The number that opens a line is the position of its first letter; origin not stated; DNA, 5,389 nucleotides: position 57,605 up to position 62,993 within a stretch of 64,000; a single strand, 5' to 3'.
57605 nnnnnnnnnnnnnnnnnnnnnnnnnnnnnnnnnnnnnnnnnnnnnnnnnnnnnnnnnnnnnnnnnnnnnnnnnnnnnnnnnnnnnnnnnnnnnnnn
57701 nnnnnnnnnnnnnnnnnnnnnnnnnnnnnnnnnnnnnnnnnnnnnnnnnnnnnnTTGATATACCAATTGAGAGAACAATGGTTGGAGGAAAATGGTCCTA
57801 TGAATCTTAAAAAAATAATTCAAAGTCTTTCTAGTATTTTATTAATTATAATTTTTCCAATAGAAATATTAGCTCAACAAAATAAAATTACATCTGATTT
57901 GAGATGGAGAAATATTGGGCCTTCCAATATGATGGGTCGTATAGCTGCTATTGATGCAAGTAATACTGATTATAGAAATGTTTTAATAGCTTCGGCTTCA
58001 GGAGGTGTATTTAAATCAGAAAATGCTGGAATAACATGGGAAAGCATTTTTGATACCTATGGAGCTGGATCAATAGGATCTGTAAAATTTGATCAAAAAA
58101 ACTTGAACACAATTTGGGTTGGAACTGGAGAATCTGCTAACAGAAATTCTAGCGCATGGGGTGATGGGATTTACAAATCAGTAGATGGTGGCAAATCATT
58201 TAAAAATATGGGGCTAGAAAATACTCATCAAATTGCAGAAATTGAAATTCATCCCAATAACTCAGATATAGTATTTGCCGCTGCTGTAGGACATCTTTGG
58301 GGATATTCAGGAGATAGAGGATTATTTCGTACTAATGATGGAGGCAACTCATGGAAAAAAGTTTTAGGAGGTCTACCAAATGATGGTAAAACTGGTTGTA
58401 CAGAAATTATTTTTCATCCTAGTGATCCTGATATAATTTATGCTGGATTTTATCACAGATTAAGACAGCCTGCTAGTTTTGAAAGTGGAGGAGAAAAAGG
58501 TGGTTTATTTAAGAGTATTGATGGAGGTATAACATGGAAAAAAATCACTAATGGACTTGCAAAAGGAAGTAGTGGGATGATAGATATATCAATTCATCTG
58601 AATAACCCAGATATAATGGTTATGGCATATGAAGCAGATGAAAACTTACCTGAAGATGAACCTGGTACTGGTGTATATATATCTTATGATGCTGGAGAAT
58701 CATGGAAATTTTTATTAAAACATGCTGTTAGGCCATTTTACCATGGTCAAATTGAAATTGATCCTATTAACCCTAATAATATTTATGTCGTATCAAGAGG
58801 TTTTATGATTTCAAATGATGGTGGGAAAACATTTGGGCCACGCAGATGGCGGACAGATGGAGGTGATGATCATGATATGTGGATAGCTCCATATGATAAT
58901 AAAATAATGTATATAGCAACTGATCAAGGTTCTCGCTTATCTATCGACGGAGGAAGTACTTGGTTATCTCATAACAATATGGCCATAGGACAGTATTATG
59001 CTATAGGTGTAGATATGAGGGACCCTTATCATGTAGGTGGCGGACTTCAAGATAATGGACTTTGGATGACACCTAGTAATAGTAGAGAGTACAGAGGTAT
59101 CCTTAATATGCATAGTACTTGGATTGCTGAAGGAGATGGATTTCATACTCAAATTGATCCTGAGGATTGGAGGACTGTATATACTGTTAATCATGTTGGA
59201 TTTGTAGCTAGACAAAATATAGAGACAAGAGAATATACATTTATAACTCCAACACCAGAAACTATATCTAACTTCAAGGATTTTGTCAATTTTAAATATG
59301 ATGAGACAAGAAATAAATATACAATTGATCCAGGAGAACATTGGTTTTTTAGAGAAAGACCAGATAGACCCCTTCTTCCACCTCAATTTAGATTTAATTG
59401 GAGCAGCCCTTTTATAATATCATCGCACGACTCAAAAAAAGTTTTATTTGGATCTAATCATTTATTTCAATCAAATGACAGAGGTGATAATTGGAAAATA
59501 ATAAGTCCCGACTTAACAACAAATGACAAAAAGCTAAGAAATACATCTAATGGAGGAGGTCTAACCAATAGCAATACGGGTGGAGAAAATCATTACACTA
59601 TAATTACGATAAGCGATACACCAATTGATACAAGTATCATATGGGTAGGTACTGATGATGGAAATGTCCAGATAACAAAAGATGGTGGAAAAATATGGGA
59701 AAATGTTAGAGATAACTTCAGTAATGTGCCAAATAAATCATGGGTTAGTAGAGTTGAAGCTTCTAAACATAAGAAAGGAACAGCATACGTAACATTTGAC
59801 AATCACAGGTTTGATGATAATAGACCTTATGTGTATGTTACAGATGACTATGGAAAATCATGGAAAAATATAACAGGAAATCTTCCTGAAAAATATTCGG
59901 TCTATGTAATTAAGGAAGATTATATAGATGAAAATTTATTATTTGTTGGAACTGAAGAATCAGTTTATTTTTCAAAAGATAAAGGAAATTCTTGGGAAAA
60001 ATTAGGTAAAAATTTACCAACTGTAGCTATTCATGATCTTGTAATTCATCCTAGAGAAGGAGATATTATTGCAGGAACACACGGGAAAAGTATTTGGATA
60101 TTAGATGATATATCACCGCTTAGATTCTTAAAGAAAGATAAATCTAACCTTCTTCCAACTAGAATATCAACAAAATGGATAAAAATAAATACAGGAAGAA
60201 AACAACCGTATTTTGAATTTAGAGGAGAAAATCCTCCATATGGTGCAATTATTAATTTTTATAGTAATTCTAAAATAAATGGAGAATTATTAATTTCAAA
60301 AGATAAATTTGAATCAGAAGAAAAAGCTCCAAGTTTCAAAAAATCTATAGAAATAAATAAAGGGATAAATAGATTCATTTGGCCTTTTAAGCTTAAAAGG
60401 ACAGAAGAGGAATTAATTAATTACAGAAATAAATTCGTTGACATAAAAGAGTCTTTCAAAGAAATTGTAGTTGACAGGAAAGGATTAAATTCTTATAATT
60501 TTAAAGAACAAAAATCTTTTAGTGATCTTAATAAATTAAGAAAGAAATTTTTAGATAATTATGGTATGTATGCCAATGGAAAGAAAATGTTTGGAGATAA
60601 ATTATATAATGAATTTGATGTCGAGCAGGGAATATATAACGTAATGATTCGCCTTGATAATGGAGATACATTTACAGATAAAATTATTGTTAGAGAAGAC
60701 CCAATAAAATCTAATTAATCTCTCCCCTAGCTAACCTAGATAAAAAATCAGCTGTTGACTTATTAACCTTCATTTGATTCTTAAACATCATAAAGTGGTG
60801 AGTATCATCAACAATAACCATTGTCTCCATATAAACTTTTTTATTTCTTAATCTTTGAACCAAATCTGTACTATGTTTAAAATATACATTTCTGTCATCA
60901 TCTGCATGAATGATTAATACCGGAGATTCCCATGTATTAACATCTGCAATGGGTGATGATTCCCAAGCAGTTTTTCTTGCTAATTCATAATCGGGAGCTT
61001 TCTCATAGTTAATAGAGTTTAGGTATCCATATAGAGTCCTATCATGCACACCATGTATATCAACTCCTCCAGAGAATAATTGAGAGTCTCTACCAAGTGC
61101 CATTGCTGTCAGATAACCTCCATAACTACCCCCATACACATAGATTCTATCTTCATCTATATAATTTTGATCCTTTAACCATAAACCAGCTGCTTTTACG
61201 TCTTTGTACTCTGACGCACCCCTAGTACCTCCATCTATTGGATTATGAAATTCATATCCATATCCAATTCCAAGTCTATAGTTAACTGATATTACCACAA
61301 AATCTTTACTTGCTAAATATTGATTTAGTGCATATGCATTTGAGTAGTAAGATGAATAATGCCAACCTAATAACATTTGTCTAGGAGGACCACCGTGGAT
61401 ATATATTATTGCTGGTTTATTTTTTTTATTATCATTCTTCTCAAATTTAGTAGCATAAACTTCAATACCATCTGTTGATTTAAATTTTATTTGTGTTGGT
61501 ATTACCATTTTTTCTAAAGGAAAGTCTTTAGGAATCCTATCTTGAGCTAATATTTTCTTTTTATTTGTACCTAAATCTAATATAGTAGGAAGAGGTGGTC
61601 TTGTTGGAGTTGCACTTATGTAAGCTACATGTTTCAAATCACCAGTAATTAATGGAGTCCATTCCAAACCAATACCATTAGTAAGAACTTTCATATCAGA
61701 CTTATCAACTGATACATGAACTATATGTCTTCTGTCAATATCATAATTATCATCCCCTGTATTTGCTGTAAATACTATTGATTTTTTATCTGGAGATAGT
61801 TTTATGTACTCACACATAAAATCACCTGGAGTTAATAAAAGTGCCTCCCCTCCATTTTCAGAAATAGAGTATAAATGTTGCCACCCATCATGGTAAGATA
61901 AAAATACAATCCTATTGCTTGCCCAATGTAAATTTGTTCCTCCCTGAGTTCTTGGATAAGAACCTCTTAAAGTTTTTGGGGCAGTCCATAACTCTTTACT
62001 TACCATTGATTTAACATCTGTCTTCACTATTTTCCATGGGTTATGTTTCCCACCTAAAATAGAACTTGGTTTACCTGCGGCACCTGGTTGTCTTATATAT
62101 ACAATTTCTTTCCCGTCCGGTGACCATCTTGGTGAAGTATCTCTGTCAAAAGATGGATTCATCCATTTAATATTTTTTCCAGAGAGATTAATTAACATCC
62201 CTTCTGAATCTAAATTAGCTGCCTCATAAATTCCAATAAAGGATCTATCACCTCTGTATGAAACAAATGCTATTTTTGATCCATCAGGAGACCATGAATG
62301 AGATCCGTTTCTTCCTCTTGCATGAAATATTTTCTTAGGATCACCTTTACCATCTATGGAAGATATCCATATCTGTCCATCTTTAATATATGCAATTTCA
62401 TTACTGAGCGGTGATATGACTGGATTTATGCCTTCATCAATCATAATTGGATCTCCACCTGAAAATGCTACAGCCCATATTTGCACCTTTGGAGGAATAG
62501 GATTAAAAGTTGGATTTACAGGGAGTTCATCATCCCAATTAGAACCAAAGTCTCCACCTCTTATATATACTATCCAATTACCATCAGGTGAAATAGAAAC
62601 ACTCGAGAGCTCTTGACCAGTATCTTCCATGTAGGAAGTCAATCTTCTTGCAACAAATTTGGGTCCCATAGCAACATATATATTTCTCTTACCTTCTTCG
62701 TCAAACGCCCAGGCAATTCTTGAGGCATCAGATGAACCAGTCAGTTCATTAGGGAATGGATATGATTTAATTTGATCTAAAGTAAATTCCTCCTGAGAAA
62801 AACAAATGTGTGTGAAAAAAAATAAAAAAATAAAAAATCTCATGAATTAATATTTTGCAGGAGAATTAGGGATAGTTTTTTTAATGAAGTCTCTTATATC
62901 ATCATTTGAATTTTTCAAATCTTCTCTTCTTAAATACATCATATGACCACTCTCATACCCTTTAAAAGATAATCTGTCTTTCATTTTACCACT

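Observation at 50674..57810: Compact cluster predicted to scavenge beta-/omega-amino-acid conjugates: exported DmpA/BapA peptidase + MmsA + omega-transaminase + Na+ symporter + exported amidohydrolase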

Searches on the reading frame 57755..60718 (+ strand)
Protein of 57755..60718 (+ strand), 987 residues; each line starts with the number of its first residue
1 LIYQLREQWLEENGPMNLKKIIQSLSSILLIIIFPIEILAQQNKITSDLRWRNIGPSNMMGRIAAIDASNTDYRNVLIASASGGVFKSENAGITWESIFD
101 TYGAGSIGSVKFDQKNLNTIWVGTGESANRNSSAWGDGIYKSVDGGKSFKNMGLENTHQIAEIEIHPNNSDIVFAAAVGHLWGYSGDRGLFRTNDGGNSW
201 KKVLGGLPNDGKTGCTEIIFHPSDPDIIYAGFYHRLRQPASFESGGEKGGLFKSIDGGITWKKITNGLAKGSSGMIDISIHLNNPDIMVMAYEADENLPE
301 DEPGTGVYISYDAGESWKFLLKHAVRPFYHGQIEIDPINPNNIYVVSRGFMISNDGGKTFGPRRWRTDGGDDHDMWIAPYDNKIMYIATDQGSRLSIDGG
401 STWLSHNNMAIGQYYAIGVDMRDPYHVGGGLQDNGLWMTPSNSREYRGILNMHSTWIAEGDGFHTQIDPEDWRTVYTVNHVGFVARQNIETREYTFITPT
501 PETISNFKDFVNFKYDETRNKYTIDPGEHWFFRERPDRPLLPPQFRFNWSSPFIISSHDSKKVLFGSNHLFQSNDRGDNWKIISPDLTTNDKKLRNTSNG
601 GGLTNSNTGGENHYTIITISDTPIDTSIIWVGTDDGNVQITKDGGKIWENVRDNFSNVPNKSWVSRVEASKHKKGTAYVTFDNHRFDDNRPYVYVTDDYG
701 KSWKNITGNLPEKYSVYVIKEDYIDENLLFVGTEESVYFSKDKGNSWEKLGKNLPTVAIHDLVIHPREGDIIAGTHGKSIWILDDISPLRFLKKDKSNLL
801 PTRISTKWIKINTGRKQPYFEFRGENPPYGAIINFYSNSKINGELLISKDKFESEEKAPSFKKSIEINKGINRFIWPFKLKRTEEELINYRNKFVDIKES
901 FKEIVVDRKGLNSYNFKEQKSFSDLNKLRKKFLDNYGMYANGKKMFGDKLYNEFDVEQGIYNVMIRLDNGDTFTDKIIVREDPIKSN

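Call 4: search_protein_families(library=pfam, proteins=[window:57755-60718:+])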
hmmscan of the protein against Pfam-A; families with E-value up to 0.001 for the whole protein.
window:57755-60718:+ (987 aa): 3 families
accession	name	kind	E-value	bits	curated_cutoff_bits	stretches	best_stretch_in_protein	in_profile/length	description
PF15902.12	Sortilin-Vps10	-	1.3e-34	120.2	33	3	139-271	3-119/446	Sortilin, neurotensin receptor 3,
PF02012.26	BNR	-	9.2e-09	34.4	27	0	253-263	2-12/12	BNR/Asp-box repeat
PF14870.12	PSII_BNR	-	1.6e-06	28.1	27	0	694-753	41-102/303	Photosynthesis system II assembly factor YCF48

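Call 5: search_protein_families(library=ncbifam, proteins=[window:57755-60718:+])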
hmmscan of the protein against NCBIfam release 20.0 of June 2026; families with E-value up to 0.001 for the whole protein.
window:57755-60718:+ (987 aa): 3 families
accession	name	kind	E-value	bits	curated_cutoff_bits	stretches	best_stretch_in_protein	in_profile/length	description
NF045728.1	glycosyl_F510_1955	equivalog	7.7e-36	123.6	175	3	304-414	71-181/246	F510_1955 family glycosylhydrolase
NF010237.0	PRK13684.1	equivalog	1.6e-06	27.4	326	0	155-220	34-97/334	photosynthesis system II assembly factor Ycf48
NF047818.1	LIC11996_lipo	equivalog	7.1e-05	22.1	350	0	669-707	319-358/422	LIC11996 family lipoprotein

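Call 46: search_solved_structures(query=window:57800-60718:+, max_evalue=0.001)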
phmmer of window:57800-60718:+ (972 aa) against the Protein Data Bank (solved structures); distinct sequences matched with E-value up to 0.001: 3.
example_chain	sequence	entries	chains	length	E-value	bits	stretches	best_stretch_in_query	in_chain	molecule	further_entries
3b7f_A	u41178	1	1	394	6.8e-08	34.2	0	165-293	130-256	Glycosyl hydrolase, BNR repeat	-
6fhp_A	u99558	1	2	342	8.5e-06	27.2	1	57-216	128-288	Dispase autolysis-inducing protein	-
5fzp_A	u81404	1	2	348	1.3e-05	26.6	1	57-216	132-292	DISPASE AUTOLYSIS-INDUCING PROTEIN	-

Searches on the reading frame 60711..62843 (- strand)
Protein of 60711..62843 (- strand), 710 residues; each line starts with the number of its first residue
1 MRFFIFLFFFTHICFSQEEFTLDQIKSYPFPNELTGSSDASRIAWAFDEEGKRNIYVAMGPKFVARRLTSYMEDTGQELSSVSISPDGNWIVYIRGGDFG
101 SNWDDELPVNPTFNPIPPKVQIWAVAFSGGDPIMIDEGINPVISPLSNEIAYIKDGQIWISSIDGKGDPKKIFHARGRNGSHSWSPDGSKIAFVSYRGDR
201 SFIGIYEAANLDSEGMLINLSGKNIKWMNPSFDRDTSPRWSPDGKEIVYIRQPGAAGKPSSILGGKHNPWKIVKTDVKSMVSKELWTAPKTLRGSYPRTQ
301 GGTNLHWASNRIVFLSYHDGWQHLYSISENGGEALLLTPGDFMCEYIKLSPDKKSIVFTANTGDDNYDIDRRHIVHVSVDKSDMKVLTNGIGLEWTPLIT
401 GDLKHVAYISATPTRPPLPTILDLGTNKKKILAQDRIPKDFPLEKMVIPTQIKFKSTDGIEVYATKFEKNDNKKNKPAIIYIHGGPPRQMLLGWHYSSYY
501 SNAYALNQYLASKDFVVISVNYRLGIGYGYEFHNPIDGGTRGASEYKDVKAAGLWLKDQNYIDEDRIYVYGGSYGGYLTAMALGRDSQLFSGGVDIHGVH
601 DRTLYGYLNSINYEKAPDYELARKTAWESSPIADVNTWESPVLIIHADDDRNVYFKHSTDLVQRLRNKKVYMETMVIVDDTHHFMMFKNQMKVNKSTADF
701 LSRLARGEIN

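Call 4: search_protein_families(library=pfam, proteins=[window:60711-62843:-])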
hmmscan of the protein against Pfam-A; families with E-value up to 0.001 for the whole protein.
window:60711-62843:- (710 aa): 9 families
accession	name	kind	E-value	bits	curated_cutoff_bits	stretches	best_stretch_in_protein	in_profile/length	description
PF00326.27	Peptidase_S9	-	6.4e-39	134.1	22.6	1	508-705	8-210/213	Prolyl oligopeptidase family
PF07676.18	PD40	-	1.6e-18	66.6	20.9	2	170-201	2-32/38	WD40-like Beta Propeller Repeat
PF00930.27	DPPIV_N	-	4.3e-15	55.8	22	1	299-414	243-351/354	Dipeptidyl peptidase IV (DPP IV) N-terminal region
PF20434.5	BD-FAE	-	4.5e-13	49.7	26.8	1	470-582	7-106/215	BD-FAE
PF01738.24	DLH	-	8.6e-06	25.9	21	1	547-698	79-203/217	Dienelactone hydrolase family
PF00561.26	Abhydrolase_1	-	3.2e-05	24.1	25.8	0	477-591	1-95/245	alpha/beta hydrolase fold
PF12697.13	Abhydrolase_6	-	4e-05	24.8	26.3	0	479-589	1-85/217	Alpha/beta hydrolase family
PF07859.19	Abhydrolase_3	-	4.5e-05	23.7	25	0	479-585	1-91/210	alpha/beta hydrolase fold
PF00135.34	COesterase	-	6.8e-05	22.4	27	1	462-577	90-195/515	Carboxylesterase family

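Call 5: search_protein_families(library=ncbifam, proteins=[window:60711-62843:-])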
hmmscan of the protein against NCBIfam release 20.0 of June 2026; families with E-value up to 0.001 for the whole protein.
window:60711-62843:- (710 aa): 7 families
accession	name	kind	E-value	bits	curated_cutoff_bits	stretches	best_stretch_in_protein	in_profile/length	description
NF053518.1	DipepPtdsDpp5Prph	equivalog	3.3e-28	98.6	900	1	462-701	414-650/655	dipeptidyl-peptidase Dpp5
TIGR02800.1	propeller_TolB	equivalog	2.1e-23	83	343.15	2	121-205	304-394/418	Tol-Pal system beta propeller repeat protein TolB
NF033523.0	lasso_peptidase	equivalog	3.2e-11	42.7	400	0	181-252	23-107/638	Atxe2 family lasso peptide isopeptidase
NF002183.0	PRK01029.1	equivalog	3.4e-11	42.8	405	1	141-250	236-344/429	Tol-Pal system protein TolB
NF050058.1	e_dPHAscl_type1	hypoth_equivalog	2.2e-10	40.5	150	1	504-668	42-207/276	extracellular catalytic domain type 1 short-chain-length polyhydroxyalkanoate depolymerase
NF047920.1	lactonase_UilS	equivalog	8.2e-06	25.7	400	0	464-582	12-115/285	UilS family quorum-quenching N-acyl-homoserine lactonase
NF058653.1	LipP1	equivalog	0.00037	19.4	350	0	470-581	65-160/300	LipP1 family hormone-sensitive lipase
